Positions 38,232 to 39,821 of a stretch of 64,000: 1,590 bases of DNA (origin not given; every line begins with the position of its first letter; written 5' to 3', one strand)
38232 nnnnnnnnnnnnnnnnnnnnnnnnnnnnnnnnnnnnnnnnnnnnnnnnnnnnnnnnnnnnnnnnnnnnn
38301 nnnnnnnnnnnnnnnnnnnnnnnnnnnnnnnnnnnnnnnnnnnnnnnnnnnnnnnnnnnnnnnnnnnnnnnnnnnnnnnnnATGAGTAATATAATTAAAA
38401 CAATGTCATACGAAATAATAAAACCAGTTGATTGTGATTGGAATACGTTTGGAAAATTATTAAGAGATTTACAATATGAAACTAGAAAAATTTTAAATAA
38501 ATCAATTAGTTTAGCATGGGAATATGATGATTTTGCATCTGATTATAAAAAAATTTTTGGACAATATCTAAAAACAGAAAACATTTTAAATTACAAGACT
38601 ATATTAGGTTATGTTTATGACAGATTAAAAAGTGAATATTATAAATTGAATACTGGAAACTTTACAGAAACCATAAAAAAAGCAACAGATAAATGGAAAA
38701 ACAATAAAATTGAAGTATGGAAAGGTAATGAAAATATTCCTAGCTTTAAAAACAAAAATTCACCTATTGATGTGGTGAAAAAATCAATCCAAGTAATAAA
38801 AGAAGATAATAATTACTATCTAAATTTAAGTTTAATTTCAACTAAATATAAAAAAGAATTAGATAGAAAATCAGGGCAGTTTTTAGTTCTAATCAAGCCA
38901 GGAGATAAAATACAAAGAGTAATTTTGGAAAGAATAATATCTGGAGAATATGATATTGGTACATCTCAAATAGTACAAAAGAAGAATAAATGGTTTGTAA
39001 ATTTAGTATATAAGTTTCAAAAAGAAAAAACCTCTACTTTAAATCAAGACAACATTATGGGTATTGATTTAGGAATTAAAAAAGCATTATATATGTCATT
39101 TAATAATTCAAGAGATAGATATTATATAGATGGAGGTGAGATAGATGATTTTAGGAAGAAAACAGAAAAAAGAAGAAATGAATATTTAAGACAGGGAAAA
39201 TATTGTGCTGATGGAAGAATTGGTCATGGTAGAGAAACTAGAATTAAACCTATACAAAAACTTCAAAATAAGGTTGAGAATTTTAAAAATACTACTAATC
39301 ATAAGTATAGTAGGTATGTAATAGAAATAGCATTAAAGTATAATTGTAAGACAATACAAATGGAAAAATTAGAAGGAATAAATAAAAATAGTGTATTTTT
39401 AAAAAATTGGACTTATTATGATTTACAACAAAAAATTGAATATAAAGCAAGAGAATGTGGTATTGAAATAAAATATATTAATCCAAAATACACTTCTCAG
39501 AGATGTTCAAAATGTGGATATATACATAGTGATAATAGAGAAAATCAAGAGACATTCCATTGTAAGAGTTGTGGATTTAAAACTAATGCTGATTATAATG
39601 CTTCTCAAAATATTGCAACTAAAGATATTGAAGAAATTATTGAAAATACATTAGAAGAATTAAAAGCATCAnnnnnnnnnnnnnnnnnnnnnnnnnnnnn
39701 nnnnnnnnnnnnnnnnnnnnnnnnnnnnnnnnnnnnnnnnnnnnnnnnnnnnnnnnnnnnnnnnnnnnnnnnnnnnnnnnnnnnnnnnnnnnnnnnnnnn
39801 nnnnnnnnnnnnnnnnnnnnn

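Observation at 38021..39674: Phage-borne miniature Cas12f-like (type V-F) effector with its own guide-RNA locus and no adaptation module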

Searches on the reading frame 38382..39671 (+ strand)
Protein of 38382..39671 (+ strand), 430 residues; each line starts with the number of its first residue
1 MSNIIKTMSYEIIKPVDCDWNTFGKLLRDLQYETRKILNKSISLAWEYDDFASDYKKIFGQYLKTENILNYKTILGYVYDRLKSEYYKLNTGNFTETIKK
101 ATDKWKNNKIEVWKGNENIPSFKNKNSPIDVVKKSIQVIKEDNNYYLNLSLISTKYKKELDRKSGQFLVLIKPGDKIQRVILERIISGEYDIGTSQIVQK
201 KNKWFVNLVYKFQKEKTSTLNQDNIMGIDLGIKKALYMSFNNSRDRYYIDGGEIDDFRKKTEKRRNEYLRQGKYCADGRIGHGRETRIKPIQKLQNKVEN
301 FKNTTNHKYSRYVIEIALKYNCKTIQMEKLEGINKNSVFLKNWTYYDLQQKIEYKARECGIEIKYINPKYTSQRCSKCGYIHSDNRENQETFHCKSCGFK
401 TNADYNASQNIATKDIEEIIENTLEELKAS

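Call 3: search_protein_families(library=pfam, proteins=[window:38382-39671:+], max_evalue=0.1)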
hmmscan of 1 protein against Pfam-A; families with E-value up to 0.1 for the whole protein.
window:38382-39671:+ (430 aa): 4 families
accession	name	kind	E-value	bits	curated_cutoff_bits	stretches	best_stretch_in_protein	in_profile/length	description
PF07282.18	Cas12f1-like_TNB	-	3.3e-23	82.1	26.3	1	345-411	1-60/60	Cas12f1-like, TNB domain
PF01385.25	OrfB_IS605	-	1.8e-05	25.4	30.5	1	214-333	7-119/120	Probable transposase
PF11629.13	Mst1_SARAH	-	0.03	14.8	23.1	0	339-374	3-38/48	C terminal SARAH domain of Mst1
PF21349.2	RUBY_RBDX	-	0.074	13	26.5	0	374-383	2-11/30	Rubrerythrin, rubredoxin-like domain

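Call 4: search_protein_families(library=ncbifam, proteins=[window:38382-39671:+], max_evalue=0.1)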
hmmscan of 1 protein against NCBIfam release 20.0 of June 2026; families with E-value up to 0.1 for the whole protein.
window:38382-39671:+ (430 aa): 10 families
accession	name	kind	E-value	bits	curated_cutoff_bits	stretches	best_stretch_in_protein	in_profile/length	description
NF040570.1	guided_TnpB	subfamily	3.1e-56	191.3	100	1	27-414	15-389/389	RNA-guided endonuclease TnpB family protein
NF049972.1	CRISPR_Cas12f2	exception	2.9e-33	115.4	450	1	97-417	215-521/524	type V CRISPR-associated effector Cas12f2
NF038281.1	IS200_TnpB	exception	3.2e-14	52.9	425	1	97-414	74-358/360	IS200/IS605 family element RNA-guided endonuclease TnpB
TIGR01766.2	TIGR01766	domain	9.2e-14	51.7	32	1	300-372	3-82/82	IS200/IS605 family accessory protein TnpB-related protein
NF038280.1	IS607_TnpB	exception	5.4e-13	48.7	350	1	179-414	157-391/431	IS607 family element RNA-guided endonuclease TnpB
NF038192.1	V_cas_c2c8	exception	4.2e-06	26.1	350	1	348-383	420-455/457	type V CRISPR-associated protein C2c8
NF045604.1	cas_Cas12e_CasX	equivalog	3.9e-05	22.1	200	1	386-414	856-884/886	type V CRISPR RNA-guided endonuclease Cas12e/CasX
NF033952.2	AcrID1_fam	equivalog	0.025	15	30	1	5-71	18-84/93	AcrID1 family anti-CRISPR protein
NF011481.0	PRK14890.1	equivalog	0.066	13.2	61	0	354-400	10-59/61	putative Zn-ribbon RNA-binding protein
NF006776.0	PRK09291.1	equivalog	0.079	12.5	265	0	91-150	180-237/257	SDR family oxidoreductase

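Call 5: search_solved_structures(query=window:38382-39671:+, max_evalue=0.01, show_alignments=2)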
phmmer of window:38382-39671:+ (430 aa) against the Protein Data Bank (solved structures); distinct sequences matched with E-value up to 0.01: 21.
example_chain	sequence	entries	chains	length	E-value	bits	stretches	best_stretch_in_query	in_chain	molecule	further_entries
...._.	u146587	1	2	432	1.2e-134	452.6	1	3-423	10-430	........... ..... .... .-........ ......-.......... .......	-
8j12_A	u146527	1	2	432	5.3e-134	450.5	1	3-423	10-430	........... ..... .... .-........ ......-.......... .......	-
8j1j_A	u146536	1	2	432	3.2e-133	447.9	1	3-423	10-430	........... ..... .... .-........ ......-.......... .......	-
8dzj_A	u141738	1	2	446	8.5e-133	446.5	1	4-423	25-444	OrfB_Zn_ribbon domain-containing protein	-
7wju_A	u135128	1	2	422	1.5e-132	445.7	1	5-423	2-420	OrfB_Zn_ribbon domain-containing protein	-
9nzq_A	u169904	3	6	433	1.2e-98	334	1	5-423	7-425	Cas12f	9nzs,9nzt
9i8y_A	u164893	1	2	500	8.3e-74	252.2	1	66-401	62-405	CRISPR-associated endodeoxyribonuclease Cas12f1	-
9nzo_B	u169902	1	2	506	3.2e-41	144.8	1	76-398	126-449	Cas12f Effector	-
9nzr_A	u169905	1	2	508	3.4e-41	144.7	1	76-398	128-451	Cas12f Nuclease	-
8hr5_A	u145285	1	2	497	1.2e-39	139.7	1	113-414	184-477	Transposase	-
9nzp_A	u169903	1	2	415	5.2e-38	134.3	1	173-413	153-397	IS200/IS605 family element transposase accessory protein TnpB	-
7l48_A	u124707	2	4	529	5.8e-32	114.3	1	184-416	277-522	Cas12f | Cas12f1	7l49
7c7l_A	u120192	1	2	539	4.9e-31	111.3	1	184-416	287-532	CRISPR-associated protein Cas14a.1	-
9n9c_A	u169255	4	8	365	4.2e-16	62.1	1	78-363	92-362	Nuclease-deactivated Cas12f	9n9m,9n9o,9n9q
8iaz_A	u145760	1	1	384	3.4e-10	42.6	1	190-412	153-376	Transposase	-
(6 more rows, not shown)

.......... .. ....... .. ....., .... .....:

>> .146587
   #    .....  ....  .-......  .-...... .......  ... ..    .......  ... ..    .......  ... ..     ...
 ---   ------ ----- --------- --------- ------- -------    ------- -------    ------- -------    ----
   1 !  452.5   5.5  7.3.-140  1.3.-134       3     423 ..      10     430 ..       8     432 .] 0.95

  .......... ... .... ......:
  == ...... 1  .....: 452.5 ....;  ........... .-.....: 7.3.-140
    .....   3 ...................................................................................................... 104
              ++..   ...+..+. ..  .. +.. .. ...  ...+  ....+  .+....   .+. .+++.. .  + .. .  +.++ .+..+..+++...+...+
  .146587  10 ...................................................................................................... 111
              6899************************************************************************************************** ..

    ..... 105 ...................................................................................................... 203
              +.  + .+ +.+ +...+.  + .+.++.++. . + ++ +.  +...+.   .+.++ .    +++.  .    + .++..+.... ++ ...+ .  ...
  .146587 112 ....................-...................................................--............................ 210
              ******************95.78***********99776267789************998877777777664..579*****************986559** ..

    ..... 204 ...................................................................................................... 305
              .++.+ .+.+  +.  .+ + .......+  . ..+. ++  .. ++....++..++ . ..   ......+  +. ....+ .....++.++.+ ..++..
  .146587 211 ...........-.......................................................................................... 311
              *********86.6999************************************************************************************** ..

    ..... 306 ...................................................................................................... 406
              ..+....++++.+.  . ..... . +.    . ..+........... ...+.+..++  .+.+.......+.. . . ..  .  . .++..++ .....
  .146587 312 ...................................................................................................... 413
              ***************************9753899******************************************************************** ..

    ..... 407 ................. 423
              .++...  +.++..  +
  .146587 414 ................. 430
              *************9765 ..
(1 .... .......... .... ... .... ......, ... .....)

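Call 13: find_homologous_proteins(query=window:38382-39671:+, max_evalue=1e-30)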
Query window:38382-39671:+ (430 aa): 1144 proteins with E <= 1e-30 among 8000 candidates; the best 120 are listed.
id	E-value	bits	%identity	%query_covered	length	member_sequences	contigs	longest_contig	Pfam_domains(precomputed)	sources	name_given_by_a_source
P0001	4.0e-285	963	100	100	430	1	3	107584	PF01385.26,PF07282.19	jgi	-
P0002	6.2e-172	590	61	95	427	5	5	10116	PF01385.26,PF07282.19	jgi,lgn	jgi:IS605 OrfB family transposase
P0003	1.5e-165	569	60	98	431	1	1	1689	PF07282.19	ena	-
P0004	2.7e-163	562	58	99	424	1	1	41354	PF01385.26,PF07282.19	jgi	jgi:putative transposase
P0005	2.1e-160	552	60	98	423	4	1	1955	PF07282.19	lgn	-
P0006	2.2e-158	546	58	98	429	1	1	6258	PF07282.19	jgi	jgi:putative transposase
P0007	2.4e-158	546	58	98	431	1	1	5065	PF07282.19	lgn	-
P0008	4.7e-158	545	58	98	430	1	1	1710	PF07282.19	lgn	-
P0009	2.3e-157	542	59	98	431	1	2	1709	PF07282.19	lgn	-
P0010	8.0e-157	541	57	98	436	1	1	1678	PF07282.19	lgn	-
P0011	8.2e-157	540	56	97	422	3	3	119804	PF07282.19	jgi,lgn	jgi:IS605 OrfB family transposase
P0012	9.3e-156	537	59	98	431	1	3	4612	PF07282.19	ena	-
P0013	2.5e-155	536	57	99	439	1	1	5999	PF07282.19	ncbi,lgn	-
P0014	7.0e-155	534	57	98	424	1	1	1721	PF07282.19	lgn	-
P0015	7.8e-155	534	56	97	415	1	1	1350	PF01385.26,PF07282.19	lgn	-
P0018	2.1e-154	533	59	97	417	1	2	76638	PF07282.19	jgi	jgi:putative transposase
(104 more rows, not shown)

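Call 14: find_related_loci(query=window:38382-39671:+, collection=viral_contigs, flank=5000)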
Query window:38382-39671:+ (430 aa) in viral_contigs; peptide patterns used: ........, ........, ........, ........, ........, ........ (x = any residue, [..] = any of these).
3 stretches matched a pattern, but none encodes a relative of the query by tblastn (E <= 1e-3).

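Call 15: find_encoding_contigs(protein=P0001, flank=10000, max_places=6)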
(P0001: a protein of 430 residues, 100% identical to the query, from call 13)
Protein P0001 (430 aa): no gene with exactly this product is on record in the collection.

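Call 16: find_encoding_contigs(protein=P0002, flank=5000, max_places=5)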
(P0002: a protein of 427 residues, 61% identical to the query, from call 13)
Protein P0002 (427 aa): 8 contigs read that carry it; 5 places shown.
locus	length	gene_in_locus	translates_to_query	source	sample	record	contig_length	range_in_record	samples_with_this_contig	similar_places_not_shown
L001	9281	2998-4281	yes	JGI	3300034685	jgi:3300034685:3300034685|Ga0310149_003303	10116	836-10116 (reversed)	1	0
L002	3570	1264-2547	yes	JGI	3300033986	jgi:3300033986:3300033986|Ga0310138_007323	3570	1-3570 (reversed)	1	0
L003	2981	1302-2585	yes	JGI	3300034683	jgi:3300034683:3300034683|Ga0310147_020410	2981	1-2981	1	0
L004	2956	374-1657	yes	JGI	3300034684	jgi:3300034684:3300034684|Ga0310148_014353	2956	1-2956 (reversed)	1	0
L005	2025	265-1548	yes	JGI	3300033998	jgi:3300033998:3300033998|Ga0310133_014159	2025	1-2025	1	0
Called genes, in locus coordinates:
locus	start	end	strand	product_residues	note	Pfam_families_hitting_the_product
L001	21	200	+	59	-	-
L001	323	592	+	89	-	-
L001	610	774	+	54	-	-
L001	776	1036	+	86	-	-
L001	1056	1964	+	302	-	PF09414:RNA_ligase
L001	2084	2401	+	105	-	-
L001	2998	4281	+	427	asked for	PF01385:OrfB_IS605 (weak), PF07282:Cas12f1-like_TNB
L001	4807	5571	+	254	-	PF02086:MethyltransfD12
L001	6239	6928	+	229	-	-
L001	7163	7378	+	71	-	-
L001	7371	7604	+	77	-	-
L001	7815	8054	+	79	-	-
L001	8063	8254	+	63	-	-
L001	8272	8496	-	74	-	-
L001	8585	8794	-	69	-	PF12844:HTH_19, PF01381:HTH_3, PF13443:HTH_26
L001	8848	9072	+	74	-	-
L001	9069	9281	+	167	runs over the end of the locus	PF04542:Sigma70_r2 (weak)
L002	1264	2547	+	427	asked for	PF01385:OrfB_IS605 (weak), PF07282:Cas12f1-like_TNB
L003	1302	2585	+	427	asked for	PF01385:OrfB_IS605 (weak), PF07282:Cas12f1-like_TNB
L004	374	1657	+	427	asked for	PF01385:OrfB_IS605 (weak), PF07282:Cas12f1-like_TNB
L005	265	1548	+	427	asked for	PF01385:OrfB_IS605 (weak), PF07282:Cas12f1-like_TNB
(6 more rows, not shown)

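Call 22: search_protein_families(library=phrogs, proteins=[window:38382-39671:+], max_evalue=0.001)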
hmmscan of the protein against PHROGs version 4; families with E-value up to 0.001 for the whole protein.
window:38382-39671:+ (430 aa): 4 families
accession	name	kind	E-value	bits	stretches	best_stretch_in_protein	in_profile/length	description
phrog_506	-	integration and excision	3.1e-44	152.7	1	34-421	31-370/403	transposase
phrog_12300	-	integration and excision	1.4e-34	120.6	1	198-412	36-238/286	transposase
phrog_17087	-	unknown function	1.1e-09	39.6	1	292-417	8-134/141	-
phrog_16792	-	unknown function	6.9e-08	33.9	1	324-414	72-156/180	-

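Call 34: find_related_loci(query=A1, collection=genome_contigs, flank=6000)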
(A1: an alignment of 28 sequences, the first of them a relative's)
Query A1 (430 aa) in genome_contigs; peptide patterns used: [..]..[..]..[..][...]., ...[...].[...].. (x = any residue, [..] = any of these).
600 stretches matched a pattern (row limit reached: there are more); 515 encode a relative of the query (tblastn E <= 1e-3); the best 80 are kept; 80 distinct loci.
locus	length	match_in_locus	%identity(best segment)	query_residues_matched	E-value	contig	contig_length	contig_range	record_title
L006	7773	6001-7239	53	6-420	2e-158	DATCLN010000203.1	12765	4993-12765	MAG TPA_asm: Paenibacillaceae bacterium isolate SMAG_U7123 k141_169034, whole genome shotgun sequence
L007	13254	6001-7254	55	6-425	1e-156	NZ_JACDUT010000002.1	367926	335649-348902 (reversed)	Thermaerobacillus caldiproteolyticus strain DSM 15730 Ga0415321_02, whole genome shotgun sequence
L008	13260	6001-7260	51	4-424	3e-141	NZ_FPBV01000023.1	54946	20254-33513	Alicyclobacillus macrosporangiidus strain DSM 17980, whole genome shotgun sequence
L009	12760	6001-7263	50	4-425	3e-141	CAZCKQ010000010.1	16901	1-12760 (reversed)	MAG TPA_asm: uncultured Eubacteriales bacterium isolate binchicken_co74_148 genome assembly, contig: NODE_6403_length_16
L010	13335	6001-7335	49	6-424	4e-140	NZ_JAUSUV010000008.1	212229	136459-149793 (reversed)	Croceifilum oryzae strain DSM 46876 Ga0454092_08, whole genome shotgun sequence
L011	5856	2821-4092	48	2-425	3e-130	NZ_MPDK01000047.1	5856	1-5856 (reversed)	Sulfoacidibacillus thermotolerans strain Y002 contig47, whole genome shotgun sequence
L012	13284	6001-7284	46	1-425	6e-122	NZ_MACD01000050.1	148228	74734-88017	Bacillus pacificus strain EB422 contig51, whole genome shotgun sequence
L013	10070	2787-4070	44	1-425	1e-115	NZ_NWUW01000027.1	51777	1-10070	Bacillus fungorum strain 17-SMS-01 ZB100026, whole genome shotgun sequence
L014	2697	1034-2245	45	19-426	2e-116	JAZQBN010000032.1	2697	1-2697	MAG: Oscillospiraceae bacterium isolate T1900044641_TS20190107.MAGScoT_cleanbin_000003 SGB_1251_k141_1247403, whole geno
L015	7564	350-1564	46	15-421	4e-110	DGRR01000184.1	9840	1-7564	MAG TPA_asm: Ruminococcus sp. UBA4383 UBA4383_contig_62255, whole genome shotgun sequence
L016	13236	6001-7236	45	19-430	9e-108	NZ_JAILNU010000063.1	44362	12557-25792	MAG: Ruminococcus sp. isolate RUI288 k141_7938677_flag=1_multi=53.9760_len=44362, whole genome shotgun sequence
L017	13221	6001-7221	45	19-425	1e-107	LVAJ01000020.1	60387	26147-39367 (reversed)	MAG: Clostridiales bacterium Firm_04 _contig_371441, whole genome shotgun sequence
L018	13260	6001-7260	44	4-417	2e-107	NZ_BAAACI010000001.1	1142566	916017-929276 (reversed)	Clostridium subterminale strain JCM 1417 sequence01, whole genome shotgun sequence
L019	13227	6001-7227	44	15-425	1e-107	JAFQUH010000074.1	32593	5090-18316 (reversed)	MAG: Ruminiclostridium sp. isolate RGIG2157 Goat_Colon.Co__c1146514, whole genome shotgun sequence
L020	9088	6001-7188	47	19-412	4e-107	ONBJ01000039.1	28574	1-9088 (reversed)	uncultured Clostridiales bacterium isolate RUG158 genome assembly, contig: scaffold_1544, whole genome shotgun sequence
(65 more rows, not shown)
